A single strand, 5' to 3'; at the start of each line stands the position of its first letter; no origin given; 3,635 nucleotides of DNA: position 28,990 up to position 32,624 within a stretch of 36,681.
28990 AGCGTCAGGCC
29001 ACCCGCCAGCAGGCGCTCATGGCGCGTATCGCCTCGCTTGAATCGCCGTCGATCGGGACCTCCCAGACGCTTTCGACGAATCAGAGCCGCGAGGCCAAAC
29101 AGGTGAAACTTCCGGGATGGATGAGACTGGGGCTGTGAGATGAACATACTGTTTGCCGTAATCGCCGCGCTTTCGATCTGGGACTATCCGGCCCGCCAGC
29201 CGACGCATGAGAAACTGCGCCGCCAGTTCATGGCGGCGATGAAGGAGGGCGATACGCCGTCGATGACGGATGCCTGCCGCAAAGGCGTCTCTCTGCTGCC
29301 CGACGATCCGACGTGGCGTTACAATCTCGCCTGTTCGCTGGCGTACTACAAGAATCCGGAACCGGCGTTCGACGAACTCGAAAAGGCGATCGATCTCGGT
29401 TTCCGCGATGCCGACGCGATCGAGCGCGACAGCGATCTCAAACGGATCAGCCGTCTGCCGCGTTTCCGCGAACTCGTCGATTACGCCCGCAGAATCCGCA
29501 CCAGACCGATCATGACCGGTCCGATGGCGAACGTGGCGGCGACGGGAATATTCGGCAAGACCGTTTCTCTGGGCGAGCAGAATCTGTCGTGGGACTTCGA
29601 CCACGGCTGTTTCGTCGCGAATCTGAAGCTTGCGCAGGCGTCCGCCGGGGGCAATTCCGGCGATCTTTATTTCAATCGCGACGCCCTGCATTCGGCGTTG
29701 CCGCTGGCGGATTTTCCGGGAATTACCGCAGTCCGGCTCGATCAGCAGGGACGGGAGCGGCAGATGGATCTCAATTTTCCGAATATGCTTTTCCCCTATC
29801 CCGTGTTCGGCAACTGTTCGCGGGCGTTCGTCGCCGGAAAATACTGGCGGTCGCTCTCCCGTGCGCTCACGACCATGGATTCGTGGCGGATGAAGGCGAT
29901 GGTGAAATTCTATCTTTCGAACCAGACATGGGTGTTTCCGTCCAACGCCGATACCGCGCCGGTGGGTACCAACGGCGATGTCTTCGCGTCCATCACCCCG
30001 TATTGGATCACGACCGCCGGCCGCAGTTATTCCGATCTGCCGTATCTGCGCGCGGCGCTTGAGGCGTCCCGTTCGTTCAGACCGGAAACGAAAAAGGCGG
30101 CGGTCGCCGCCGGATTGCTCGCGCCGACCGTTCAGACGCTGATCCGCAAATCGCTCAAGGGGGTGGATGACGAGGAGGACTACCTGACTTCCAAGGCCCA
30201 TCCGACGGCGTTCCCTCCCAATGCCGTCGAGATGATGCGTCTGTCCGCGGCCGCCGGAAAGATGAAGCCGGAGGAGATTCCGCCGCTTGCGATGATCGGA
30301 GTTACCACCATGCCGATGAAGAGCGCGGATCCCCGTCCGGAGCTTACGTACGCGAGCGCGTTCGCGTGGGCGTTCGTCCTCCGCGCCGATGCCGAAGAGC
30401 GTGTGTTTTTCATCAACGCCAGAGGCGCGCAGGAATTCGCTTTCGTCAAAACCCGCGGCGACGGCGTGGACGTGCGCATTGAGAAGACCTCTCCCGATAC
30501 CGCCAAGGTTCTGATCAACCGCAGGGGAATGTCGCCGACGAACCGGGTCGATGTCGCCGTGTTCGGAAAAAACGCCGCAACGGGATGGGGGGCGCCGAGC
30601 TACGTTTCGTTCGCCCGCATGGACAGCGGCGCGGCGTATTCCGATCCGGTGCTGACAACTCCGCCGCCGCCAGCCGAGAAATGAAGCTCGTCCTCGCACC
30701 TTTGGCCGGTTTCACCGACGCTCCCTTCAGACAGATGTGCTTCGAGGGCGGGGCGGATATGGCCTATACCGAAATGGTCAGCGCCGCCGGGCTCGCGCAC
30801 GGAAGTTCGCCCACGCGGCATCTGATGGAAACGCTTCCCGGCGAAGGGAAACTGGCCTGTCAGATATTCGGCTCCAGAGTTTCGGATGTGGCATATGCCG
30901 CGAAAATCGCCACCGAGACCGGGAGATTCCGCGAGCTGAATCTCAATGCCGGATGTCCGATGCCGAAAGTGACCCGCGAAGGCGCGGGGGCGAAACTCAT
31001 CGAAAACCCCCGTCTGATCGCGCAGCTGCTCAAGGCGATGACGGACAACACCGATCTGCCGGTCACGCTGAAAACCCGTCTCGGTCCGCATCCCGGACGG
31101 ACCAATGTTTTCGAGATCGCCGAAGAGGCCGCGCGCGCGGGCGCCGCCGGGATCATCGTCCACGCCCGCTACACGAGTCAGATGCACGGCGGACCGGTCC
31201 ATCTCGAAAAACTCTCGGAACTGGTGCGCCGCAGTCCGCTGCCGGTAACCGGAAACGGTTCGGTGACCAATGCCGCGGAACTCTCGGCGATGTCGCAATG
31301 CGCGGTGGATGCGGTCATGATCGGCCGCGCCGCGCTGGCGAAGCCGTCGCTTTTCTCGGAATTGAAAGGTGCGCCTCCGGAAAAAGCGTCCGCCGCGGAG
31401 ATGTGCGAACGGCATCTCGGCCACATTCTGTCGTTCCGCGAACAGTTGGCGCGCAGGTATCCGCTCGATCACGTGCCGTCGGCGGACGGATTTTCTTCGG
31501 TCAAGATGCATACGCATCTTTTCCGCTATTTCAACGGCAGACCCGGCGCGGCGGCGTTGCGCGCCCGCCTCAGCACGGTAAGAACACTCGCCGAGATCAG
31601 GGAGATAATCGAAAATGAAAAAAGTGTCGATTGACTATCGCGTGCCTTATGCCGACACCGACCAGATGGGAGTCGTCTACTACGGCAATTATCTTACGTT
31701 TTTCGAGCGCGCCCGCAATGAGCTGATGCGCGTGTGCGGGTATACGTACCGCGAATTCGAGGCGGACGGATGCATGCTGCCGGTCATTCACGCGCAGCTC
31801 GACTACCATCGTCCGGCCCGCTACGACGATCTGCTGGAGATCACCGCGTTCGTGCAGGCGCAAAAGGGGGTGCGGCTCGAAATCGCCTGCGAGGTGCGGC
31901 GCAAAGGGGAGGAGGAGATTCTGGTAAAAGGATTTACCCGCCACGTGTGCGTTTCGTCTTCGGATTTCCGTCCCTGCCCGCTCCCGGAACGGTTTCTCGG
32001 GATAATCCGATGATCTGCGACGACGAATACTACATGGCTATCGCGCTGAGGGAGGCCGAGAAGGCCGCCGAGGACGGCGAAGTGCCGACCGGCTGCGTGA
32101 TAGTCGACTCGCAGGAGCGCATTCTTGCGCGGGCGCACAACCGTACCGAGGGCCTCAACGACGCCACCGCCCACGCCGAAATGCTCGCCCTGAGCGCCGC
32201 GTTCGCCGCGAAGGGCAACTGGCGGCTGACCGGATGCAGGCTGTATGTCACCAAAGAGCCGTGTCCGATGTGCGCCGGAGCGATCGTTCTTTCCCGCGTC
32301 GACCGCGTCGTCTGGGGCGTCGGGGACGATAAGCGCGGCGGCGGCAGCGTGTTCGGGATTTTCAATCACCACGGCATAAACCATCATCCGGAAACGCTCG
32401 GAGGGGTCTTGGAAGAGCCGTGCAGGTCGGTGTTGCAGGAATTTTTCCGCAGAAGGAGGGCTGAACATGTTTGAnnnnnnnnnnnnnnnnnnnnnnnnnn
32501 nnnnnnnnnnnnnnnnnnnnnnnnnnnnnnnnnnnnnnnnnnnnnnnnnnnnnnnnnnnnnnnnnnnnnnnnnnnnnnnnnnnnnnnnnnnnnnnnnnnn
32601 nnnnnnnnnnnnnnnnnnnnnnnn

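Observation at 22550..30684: Tad-like core lacking pilin and secretin, chained to a G1PDH-like enzyme, two GYF/EKIVE-repeat proteins and a TPR-unknown protein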

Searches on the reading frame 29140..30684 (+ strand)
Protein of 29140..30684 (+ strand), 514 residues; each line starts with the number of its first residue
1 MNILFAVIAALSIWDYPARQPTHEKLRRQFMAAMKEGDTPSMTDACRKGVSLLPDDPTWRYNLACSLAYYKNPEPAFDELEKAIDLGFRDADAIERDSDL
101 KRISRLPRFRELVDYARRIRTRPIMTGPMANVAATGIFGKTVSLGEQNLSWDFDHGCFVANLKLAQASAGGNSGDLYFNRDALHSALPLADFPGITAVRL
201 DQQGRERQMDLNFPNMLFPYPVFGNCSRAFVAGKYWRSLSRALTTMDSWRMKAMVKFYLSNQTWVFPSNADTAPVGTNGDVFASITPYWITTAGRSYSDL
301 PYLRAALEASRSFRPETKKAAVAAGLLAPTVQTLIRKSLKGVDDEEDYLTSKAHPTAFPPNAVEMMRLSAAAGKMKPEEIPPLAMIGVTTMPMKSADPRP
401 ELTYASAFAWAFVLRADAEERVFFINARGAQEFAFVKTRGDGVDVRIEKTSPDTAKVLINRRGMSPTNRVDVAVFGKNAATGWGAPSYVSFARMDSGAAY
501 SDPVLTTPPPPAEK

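Call 4: search_protein_families(library=pfam, proteins=[window:29140-30684:+], max_evalue=0.01)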
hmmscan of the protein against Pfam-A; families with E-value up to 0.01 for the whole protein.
window:29140-30684:+ (514 aa): 0 families

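Call 5: search_protein_families(library=ncbifam, proteins=[window:29140-30684:+], max_evalue=0.01)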
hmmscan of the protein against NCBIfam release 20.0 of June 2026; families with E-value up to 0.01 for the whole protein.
window:29140-30684:+ (514 aa): 1 family
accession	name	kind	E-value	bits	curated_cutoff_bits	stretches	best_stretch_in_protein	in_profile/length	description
NF047558.1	TPR_END_plus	domain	1.3e-13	50.7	32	1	61-113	3-55/56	TPR end-of-group domain-containing protein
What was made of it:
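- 29140..30684 (+): 514-aa protein: N-terminal TPR, an orphan central domain and a C-terminal Ig-like beta-sandwich. TPR_END_plus, 50.7 bits (call 5).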

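Call 11: find_homologous_proteins(query=window:29140-30684:+)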
Query window:29140-30684:+ (514 aa): 693 proteins with E <= 0.001 among 8000 candidates; the best 120 are listed.
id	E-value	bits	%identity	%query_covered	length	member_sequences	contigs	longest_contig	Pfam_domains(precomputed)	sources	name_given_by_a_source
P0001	0.0e+0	1166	99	100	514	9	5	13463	-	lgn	-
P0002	0.0e+0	1027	85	100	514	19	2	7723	-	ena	-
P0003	0.0e+0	1012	85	100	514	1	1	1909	-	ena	-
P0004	4.4e-293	991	82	100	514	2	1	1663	-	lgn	-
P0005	1.3e-289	979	82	100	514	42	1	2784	-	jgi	jgi:hypothetical protein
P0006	1.2e-282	956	80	100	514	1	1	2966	-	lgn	-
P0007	5.9e-245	832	82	85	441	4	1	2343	-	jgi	jgi:hypothetical protein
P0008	1.1e-233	795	68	99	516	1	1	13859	-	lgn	-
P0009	1.6e-232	791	67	100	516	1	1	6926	-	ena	-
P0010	4.0e-232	789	67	100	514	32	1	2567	-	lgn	-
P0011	1.3e-231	788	67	100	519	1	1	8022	-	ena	-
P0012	2.7e-231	787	66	100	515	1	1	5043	-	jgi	-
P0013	9.5e-231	785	66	100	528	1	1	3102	-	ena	-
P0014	1.1e-230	785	65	100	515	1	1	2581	-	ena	-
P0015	5.5e-230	782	67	100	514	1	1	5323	-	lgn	-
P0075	8.2e-222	755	64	99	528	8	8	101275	-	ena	-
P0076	1.1e-221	755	64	100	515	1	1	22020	-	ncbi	-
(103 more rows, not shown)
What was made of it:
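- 29140..30684 (+): 693 homologues, 62-67% identity across the clade (call 11).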

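Call 12: find_encoding_contigs(protein=P0076, flank=10000, max_places=2)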
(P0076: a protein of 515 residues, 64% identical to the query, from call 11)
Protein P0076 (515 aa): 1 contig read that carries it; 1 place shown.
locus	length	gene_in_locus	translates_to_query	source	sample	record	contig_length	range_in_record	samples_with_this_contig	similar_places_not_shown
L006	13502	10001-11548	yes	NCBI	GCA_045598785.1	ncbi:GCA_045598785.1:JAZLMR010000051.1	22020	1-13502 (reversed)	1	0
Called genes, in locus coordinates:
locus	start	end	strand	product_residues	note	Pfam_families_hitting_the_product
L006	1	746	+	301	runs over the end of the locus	PF00294:PfkB, PF08543:Phos_pyr_kin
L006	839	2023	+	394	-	PF05697:Trigger_N, PF00254:FKBP_C (weak), PF05698:Trigger_C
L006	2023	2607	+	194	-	PF00574:CLP_protease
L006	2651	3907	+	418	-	PF06689:zf-C4_ClpX, PF01078:Mg_chelatase (faint), PF00158:Sigma54_activat (faint), PF07724:AAA_2, PF13401:AAA_22 (faint), PF00004:AAA, PF07728:AAA_5 (faint), PF10431:ClpB_D2-small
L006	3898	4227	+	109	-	PF02261:Asp_decarbox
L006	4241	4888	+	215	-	PF01026:TatD_DNase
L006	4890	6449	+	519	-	PF00149:Metallophos (weak)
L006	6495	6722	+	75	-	PF01176:eIF-1a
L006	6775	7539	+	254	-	PF20772:TACO1_YebC_N, PF01709:Transcrip_reg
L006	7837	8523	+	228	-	PF14237:GYF_2 (weak)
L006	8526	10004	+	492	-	PF14237:GYF_2 (faint)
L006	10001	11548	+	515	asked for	-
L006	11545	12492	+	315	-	PF01207:Dus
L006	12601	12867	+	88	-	-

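Call 13: find_encoding_contigs(protein=P0075, flank=10000, max_places=2)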
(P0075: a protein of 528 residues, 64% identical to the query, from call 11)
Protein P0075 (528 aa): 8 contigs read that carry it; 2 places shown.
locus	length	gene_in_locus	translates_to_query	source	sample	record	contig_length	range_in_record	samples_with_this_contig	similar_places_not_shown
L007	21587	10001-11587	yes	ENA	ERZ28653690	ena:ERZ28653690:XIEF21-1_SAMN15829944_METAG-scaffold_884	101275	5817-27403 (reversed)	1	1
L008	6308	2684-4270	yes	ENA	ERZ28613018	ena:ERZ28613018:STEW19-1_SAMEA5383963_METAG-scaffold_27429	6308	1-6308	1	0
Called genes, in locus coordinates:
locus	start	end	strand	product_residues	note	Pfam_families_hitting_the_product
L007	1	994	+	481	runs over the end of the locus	PF00083:Sugar_tr, PF07690:MFS_1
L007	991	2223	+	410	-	PF01225:Mur_ligase, PF08245:Mur_ligase_M (faint), PF02875:Mur_ligase_C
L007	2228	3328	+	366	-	PF13439:Glyco_transf_4, PF13579:Glyco_trans_4_4 (weak), PF00534:Glycos_transf_1, PF13692:Glyco_trans_1_4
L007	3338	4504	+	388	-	PF01041:DegT_DnrJ_EryC1, PF00155:Aminotran_1_2 (faint), PF00266:Aminotran_5 (weak)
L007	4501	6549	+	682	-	PF01501:Glyco_transf_8, PF03279:Lip_A_acyltrans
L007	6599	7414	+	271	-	PF01676:Metalloenzyme, PF01663:Phosphodiest (faint)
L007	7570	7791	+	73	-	-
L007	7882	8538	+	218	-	PF14237:GYF_2 (weak)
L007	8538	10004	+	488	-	PF14237:GYF_2 (faint)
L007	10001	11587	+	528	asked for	-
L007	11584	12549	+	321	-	PF01207:Dus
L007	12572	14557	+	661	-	PF00270:DEAD (faint), PF04851:ResIII, PF17757:UvrB_inter, PF27431:UvrB_3rd, PF00271:Helicase_C, PF12344:UvrB, PF02151:UVR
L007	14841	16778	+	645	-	PF16334:DUF4964, PF17168:DUF5127, PF16335:GtaA_6_Hairpin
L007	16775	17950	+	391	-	PF00392:GntR, PF13377:Peripla_BP_3 (weak)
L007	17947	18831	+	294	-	-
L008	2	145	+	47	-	?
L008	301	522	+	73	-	-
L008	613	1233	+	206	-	PF14237:GYF_2 (weak)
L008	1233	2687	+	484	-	PF14237:GYF_2 (faint)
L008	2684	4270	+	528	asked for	-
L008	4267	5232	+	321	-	PF01207:Dus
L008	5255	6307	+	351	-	?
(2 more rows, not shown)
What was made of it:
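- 30681..31634 (+): tRNA-dihydrouridine synthase (Dus), overlapping the 514-aa gene by 4 nt. Last gene of the conserved GYF block. The same 4-nt overlap and gene order occur in L006-L008 (calls 12, 13).
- GYF-GYF-TPR-Dus follows YebC or a metalloenzyme in L006-L008 (calls 12, 13).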

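Call 38: search_solved_structures(query=A2, max_evalue=1)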
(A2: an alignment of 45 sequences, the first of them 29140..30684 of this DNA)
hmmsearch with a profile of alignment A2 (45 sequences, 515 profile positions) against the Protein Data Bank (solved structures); distinct sequences matched with E-value up to 1: 13.
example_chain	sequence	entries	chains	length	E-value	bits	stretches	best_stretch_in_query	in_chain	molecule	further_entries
9is4_1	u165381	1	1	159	7.9e-05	24.6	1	59-115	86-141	PDZ domain-containing protein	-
9iox_G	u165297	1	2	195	0.00012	24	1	59-115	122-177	PDZ domain-containing protein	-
9imn_G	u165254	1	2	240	0.00018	23.4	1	59-115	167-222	PDZ domain-containing protein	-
9iiu_G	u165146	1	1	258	0.00021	23.3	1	59-115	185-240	PDZ domain-containing protein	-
6vl6_A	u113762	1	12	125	0.13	14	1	32-97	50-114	T33_dn2A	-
1xgw_A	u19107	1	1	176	0.46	12.2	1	375-457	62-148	Epsin 4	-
2qy7_A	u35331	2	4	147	0.49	12.1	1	376-457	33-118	Clathrin interactor 1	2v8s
1b63_A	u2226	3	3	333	0.57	11.9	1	62-112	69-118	MUTL | DNA mismatch repair protein mutL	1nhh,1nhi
7aib_C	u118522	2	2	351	0.6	11.8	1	62-112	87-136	DNA mismatch repair protein MutL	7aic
1bkn_A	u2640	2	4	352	0.63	11.8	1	62-112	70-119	MUTL | DNA mismatch repair protein MutL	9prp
1b62_A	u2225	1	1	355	0.63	11.8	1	62-112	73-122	PROTEIN (MUTL)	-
5akb_C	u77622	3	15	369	0.65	11.7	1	62-112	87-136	DNA MISMATCH REPAIR PROTEIN MUTL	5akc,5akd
5fzr_A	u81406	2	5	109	0.67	11.7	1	35-119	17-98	DESIGNED TPR PROTEIN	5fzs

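Call 46: predict_structure(alignment_id=A2)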
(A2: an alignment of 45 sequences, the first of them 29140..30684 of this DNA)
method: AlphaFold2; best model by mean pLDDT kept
length: 514 residues; sequences in the alignment: 45
mean_pLDDT: 88.9   pTM: 0.87
mean pLDDT of the five models: 88.9, 87.5, 85.3, 82.6, 78.1
residues with pLDDT >= 90: 326; 70-90: 153; 50-70: 26; < 50: 9
segments of 3 or more residues with pLDDT < 50: 1-9
pLDDT, mean of each block of 10 residues (from residue 1): 39 84 91 91 94 89 94 94 91 93 94 94 74 90 92 91 83 93 89 94 90 92 85 72 87 94 90 62 79 87 97 97 97 97 96 87 96 98 96 82 93 89 97 95 95 97 87 96 95 83 80 66
secondary structure, 60 per line:
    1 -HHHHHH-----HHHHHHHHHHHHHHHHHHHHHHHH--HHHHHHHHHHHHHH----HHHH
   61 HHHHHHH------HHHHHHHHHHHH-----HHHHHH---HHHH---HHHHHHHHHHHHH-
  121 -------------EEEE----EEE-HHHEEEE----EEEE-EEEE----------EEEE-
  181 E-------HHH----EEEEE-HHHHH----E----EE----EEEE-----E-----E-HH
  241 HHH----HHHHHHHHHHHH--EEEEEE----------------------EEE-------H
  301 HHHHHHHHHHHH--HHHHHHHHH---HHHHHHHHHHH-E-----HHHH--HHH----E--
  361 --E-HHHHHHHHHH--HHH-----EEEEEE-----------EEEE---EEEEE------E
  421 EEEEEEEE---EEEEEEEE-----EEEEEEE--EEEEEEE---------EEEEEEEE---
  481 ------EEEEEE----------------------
elements in order: H2-7 H13-36 H39-52 H57-67 H74-85 H91-96 H100-103 H107-119 E134-137 E142-144 E149-152 E157-160 E162-165 E176-179 E196-200 H202-206 E222-225 H239-243 H248-259 E262-267 E290-292 H300-312 H315-323 H327-337 H345-348 H365-374 E385-390 E402-405 E409-413 E420-428 E432-439 E445-451 E454-460 E470-477 E487-492
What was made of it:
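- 29140..30684 (+): AF2 pLDDT 88.9 (call 46).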

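Call 51: fold_search(model_id=the predicted structure, library=pdb)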
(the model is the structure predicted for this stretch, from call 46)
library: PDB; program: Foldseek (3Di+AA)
matches with E <= 10: 1289; with E <= 0.001: 0
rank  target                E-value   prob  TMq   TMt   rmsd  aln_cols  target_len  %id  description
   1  9iox_G                6.4e-03  1.00  0.19  0.54   2.1       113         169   20  Cryo-EM structure of a TEF30-associated intermediate PSII core dimer complex, type II, from Chlamydomonas reinhardtii (released 2025-05-21)
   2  9imn_G                7.5e-03  1.00  0.18  0.50   2.2       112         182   20  Cryo-EM structure of a TEF30-associated intermediate PSII core dimer complex, type I, from Chlamydomonas reinhardtii (released 2025-05-14)
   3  9is4_1                7.5e-03  1.00  0.19  0.57   3.5       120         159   20  Cryo-EM structure of a TEF30-associated intermediate C2S-type PSII-LHCII supercomplex from Chlamydomonas reinhardtii (released 2025-05-21)
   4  5fzr_A                1.1e-02  1.00  0.14  0.54   6.6       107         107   21  Designed TPR Protein M4N delta C (CF I) (released 2016-10-12)
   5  5lyn_A                1.3e-02  1.00  0.18  0.59   3.5       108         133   18  Structure of the Tpr Domain of Sgt2 in complex with yeast Ssa1 peptide fragment (released 2017-10-25)
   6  2vyi_B                1.4e-02  1.00  0.15  0.56   7.3       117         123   15  Crystal Structure of the TPR domain of Human SGT (released 2008-08-12)
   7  7n3t_B                1.4e-02  0.47  0.15  0.20  15.8       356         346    9  TrkA ECD complex with designed miniprotein ligand (released 2022-04-20)
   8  5fzq_A                1.6e-02  1.00  0.16  0.63   3.8        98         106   21  Designed TPR Protein M4N (released 2016-10-12)
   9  8dth_B                1.9e-02  0.72  0.17  0.12  19.0       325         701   10  Cryo-EM structure of Arabidopsis SPY alternative conformation 2 (released 2023-03-08)
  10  5fzq_B                2.1e-02  1.00  0.16  0.69   3.3        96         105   25  Designed TPR Protein M4N (released 2016-10-12)
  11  2xgm_A                2.3e-02  0.35  0.11  0.12  19.7       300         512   11  Substrate and product analogues as human O-GlcNAc transferase inhibitors. (released 2010-08-25)
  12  2vyi_A                2.5e-02  1.00  0.14  0.53   7.4       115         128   16  Crystal Structure of the TPR domain of Human SGT (released 2008-08-12)
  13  6sdb_B                2.8e-02  0.38  0.09  0.21  21.3       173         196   10  Chimeric titin Z1Z2 functionalized with a KLER exogenous peptide from decorin (released 2019-09-18)
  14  5djs_A                2.9e-02  0.96  0.14  0.14  14.8       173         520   20  Thermobaculum terrenum O-GlcNAc transferase mutant - K341M (released 2015-10-28)
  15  4gcn_A                3.1e-02  1.00  0.14  0.52   8.3       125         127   22  N-terminal domain of stress-induced protein-1 (STI-1) from C.elegans (released 2012-08-15)
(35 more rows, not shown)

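Call 87: search_protein_families(library=padloc, proteins=[window:29140-30684:+], max_evalue=0.001)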
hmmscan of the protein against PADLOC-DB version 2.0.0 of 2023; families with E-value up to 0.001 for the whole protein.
window:29140-30684:+ (514 aa): 0 families

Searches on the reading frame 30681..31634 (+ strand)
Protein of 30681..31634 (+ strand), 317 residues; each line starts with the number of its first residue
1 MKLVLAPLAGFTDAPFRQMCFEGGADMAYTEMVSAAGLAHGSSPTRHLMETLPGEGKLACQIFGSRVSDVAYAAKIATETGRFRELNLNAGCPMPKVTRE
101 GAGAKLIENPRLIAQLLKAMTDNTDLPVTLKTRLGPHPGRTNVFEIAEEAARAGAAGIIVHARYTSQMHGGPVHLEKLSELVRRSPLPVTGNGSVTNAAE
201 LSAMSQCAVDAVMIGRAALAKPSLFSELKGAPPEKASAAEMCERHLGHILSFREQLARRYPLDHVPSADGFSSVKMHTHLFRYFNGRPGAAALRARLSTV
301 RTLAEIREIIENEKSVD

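Call 4: search_protein_families(library=pfam, proteins=[window:30681-31634:+], max_evalue=0.01)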
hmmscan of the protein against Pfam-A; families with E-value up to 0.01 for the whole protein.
window:30681-31634:+ (317 aa): 3 families
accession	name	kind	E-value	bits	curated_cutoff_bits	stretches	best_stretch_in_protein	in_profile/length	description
PF01207.24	Dus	-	8.9e-65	219.3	20.4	1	5-306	2-298/311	Dihydrouridine synthase (Dus)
PF01070.24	FMN_dh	-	0.0029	17.1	24.9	1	109-219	202-306/350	FMN-dependent dehydrogenase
PF00977.27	His_biosynth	-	0.0041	17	23.6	0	106-219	105-223/228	Histidine biosynthesis protein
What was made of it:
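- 30681..31634 (+): PF01207, 219 bits (call 4).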

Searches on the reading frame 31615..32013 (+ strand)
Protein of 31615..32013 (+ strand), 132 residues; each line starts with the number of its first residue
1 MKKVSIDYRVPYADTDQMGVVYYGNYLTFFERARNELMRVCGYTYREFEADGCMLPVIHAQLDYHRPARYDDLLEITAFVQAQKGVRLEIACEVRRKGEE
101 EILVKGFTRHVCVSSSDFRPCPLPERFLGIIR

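Call 10: search_protein_families(library=pfam, proteins=[window:31615-32013:+], max_evalue=0.1)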
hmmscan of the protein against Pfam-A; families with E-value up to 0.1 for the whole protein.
window:31615-32013:+ (132 aa): 3 families
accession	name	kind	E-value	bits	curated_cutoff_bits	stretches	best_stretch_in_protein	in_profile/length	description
PF03061.28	4HBT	-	2e-15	57.3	20.6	1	18-101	1-77/79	Thioesterase superfamily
PF13279.12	4HBT_2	-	4.8e-15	56.5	25.5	1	10-128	1-119/122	Thioesterase-like superfamily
PF01643.23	Acyl-ACP_TE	-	0.039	14.1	23.7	1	6-126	6-126/131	Acyl-ACP thioesterase N-terminal domain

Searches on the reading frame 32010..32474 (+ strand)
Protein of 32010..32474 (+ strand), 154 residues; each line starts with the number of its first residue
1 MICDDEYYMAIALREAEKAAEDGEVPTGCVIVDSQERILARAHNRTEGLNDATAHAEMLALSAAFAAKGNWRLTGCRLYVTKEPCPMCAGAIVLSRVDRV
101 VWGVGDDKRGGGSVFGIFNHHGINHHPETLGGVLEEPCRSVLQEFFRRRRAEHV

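Call 10: search_protein_families(library=pfam, proteins=[window:32010-32474:+], max_evalue=0.1)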
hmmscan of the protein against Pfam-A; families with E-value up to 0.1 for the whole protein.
window:32010-32474:+ (154 aa): 6 families
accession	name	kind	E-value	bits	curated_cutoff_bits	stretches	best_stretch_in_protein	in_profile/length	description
PF14437.12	MafB19-deam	-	7.9e-34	117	27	1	4-150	2-142/142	MafB19-like deaminase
PF00383.29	dCMP_cyt_deam_1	-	2.8e-30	104.7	25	1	4-103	3-101/102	Cytidine and deoxycytidylate deaminase zinc-binding region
PF14439.12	Bd3614-deam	-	1e-06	29.1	38.5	1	30-104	13-90/113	Bd3614-like deaminase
PF18750.7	SNAD4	-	0.0082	16.6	27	1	47-93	28-72/130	Secreted Novel AID/APOBEC-like Deaminase 4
PF08210.17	APOBEC_N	-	0.044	14.2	25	1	46-93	35-86/170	APOBEC-like N-terminal domain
PF18772.7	APOBEC2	-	0.05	14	26.8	1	50-93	45-90/175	APOBEC2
